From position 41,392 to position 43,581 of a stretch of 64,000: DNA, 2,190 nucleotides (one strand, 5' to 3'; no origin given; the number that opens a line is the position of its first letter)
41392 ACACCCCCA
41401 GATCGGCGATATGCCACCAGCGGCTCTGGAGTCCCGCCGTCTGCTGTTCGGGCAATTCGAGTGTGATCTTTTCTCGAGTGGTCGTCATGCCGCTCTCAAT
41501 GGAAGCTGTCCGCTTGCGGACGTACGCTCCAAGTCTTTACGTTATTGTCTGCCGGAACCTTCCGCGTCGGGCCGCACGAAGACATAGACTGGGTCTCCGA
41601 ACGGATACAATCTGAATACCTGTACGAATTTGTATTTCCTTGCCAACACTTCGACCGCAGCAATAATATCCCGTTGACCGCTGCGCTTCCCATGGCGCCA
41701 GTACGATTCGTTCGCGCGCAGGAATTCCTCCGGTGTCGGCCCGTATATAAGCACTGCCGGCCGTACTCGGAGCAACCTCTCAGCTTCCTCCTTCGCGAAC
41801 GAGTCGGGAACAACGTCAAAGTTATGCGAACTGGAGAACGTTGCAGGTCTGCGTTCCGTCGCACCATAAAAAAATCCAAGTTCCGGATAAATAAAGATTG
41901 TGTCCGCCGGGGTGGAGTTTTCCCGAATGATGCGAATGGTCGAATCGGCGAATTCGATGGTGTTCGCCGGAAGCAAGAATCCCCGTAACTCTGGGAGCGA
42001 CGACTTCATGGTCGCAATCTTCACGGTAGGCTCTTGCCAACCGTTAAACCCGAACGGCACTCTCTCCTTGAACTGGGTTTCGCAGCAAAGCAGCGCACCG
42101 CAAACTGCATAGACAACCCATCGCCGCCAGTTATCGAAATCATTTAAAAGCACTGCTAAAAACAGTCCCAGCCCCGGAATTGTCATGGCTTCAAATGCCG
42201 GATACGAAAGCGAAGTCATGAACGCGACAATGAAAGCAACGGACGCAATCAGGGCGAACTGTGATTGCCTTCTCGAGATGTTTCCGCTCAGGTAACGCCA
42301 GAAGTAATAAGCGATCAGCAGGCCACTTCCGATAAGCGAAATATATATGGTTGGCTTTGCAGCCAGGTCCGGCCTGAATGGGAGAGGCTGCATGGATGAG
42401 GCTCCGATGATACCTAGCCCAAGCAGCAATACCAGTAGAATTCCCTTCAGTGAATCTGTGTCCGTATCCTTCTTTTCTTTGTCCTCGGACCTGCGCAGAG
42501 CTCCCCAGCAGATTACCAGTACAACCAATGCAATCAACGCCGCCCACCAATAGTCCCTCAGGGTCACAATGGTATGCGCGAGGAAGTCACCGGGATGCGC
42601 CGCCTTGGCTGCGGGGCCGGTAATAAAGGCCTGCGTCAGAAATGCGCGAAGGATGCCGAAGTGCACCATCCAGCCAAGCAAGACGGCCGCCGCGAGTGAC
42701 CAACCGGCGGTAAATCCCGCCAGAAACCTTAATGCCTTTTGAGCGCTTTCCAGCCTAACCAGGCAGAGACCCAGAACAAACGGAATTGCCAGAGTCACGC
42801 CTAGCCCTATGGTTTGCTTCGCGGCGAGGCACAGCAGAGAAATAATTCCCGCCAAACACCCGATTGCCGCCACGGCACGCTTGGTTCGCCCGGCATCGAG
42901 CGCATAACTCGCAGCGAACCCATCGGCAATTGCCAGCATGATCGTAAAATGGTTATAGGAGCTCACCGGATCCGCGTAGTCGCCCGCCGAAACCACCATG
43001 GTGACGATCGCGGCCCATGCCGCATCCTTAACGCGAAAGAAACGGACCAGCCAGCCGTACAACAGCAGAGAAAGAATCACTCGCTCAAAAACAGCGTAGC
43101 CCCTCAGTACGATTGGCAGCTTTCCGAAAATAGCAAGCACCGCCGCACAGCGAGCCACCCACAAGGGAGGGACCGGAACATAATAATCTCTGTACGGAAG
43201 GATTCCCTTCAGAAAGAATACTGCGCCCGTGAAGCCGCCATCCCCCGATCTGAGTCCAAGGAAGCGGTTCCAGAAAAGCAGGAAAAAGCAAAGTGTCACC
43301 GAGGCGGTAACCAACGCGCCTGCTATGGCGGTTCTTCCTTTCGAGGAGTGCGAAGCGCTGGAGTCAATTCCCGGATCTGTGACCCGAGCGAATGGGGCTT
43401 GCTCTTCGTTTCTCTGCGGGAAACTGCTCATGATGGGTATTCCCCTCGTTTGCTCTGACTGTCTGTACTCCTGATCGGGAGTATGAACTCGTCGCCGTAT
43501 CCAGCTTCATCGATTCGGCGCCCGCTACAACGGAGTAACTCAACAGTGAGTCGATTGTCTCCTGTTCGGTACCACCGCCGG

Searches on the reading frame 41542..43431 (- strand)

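Call 24: search_protein_families(library=pfam, proteins=[window:41542-43431:-], max_evalue=0.001)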
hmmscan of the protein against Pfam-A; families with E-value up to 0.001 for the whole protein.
window:41542-43431:- (629 aa): 0 families

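Call 74: search_protein_families(library=ncbifam, proteins=[window:41542-43431:-], max_evalue=1)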
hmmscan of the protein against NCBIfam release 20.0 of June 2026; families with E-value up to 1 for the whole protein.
window:41542-43431:- (629 aa): 3 families
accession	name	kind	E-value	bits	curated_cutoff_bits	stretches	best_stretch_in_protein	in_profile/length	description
NF045849.1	ICE_MMCAP2_0565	equivalog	0.0016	18.1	40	1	296-344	23-72/80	Mbov_0395 family pilin-like conjugal transfer protein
NF045712.1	sulf_resp_HmcD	equivalog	0.03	14.3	34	0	358-383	11-35/38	sulfate respiration complex protein HmcD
TIGR01218.1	Gpos_tandem_5TM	subfamily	0.13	12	35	1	319-426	54-163/208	tandem five-TM protein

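Call 97: search_protein_families(library=pfam, proteins=[window:41542-43431:-], max_evalue=10)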
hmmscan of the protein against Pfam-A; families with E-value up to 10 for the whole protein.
window:41542-43431:- (629 aa): 1 family
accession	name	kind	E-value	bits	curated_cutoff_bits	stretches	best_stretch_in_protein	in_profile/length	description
PF20506.3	DUF6732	-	0.026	14.8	27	1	262-325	2-63/72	Family of unknown function (DUF6732)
